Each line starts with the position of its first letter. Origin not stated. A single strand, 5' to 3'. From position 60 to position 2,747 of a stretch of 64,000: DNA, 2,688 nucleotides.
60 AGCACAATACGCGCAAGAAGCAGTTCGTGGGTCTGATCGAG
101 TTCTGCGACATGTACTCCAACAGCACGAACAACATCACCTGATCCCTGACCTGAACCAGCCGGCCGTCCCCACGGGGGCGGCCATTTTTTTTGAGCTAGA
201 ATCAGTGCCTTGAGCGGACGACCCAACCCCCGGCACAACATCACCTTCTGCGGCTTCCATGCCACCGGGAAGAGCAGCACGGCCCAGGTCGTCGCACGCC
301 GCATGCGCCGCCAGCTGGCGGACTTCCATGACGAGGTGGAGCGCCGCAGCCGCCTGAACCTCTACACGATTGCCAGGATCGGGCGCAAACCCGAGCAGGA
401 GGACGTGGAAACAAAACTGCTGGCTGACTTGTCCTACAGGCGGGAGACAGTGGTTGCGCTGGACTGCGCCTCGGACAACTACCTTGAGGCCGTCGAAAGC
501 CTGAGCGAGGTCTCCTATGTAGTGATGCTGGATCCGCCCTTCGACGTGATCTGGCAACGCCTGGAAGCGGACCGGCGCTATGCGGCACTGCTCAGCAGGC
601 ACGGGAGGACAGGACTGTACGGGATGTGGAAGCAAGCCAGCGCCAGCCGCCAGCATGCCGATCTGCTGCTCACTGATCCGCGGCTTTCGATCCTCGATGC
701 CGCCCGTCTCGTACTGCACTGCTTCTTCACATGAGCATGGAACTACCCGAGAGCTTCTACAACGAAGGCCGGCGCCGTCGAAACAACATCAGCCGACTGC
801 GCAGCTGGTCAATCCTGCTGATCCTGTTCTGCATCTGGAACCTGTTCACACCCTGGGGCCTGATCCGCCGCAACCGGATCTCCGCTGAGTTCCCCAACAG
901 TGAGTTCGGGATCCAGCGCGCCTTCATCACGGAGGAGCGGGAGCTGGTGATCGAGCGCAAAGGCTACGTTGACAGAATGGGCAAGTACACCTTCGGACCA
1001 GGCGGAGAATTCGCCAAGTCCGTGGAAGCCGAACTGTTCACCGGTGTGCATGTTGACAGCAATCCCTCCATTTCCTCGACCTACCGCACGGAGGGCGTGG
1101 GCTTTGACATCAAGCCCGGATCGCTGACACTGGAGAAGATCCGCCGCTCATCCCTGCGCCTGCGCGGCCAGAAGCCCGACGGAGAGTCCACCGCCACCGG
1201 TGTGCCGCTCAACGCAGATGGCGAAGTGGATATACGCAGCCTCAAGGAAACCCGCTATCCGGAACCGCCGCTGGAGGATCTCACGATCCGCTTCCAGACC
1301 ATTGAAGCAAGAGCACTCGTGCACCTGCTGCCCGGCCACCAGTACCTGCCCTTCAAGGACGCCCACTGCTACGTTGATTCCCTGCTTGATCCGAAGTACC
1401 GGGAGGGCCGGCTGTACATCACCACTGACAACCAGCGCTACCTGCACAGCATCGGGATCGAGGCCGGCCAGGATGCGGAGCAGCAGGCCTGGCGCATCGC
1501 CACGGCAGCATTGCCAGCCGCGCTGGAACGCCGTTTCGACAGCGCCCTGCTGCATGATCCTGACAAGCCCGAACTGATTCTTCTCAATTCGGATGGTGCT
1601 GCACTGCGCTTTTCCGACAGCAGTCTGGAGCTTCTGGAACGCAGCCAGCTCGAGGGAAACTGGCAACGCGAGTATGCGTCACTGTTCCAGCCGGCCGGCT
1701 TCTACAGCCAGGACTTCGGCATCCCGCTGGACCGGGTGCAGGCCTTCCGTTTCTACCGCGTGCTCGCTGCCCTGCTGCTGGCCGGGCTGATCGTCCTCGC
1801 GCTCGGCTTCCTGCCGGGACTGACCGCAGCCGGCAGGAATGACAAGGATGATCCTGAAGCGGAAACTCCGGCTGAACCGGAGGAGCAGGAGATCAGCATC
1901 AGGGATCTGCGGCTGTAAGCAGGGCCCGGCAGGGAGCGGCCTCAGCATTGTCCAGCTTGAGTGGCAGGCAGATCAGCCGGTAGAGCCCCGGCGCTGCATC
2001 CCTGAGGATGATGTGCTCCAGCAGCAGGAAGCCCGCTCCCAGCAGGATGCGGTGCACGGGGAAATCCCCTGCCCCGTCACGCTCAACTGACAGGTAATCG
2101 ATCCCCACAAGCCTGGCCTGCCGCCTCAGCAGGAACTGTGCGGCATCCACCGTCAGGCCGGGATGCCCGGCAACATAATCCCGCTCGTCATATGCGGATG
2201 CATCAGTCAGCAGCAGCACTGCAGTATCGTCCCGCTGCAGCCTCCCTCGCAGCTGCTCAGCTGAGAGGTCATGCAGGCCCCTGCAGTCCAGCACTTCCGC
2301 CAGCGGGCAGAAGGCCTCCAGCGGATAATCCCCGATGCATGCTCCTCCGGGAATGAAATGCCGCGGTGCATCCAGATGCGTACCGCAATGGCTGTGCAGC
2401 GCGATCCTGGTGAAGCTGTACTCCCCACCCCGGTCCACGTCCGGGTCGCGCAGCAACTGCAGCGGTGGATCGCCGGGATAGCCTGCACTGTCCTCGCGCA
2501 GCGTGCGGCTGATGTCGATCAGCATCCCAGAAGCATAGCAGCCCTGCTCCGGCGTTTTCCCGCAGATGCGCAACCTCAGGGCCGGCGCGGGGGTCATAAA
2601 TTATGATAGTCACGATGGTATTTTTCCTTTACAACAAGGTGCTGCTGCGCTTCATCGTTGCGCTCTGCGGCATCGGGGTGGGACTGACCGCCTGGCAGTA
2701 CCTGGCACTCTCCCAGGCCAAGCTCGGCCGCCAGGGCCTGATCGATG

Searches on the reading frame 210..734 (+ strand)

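Call 9: search_protein_families(library=pfam, proteins=[window:210-734:+], max_evalue=0.001)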
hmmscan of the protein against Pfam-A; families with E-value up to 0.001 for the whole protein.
window:210-734:+ (174 aa): 2 families
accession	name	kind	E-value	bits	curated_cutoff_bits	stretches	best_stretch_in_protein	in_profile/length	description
PF01202.28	SKI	-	1.8e-09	38.3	22.1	1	18-140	2-125/159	Shikimate kinase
PF13238.12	AAA_18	-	0.00091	20.1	29.4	0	11-121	1-111/128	AAA domain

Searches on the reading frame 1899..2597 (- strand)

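Call 9: search_protein_families(library=pfam, proteins=[window:1899-2597:-], max_evalue=0.001)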
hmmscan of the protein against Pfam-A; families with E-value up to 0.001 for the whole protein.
window:1899-2597:- (232 aa): 1 family
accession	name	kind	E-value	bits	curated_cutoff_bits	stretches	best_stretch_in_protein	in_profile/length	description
PF04199.19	Cyclase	-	6.1e-23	82.1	23.1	1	27-172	1-141/142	Putative cyclase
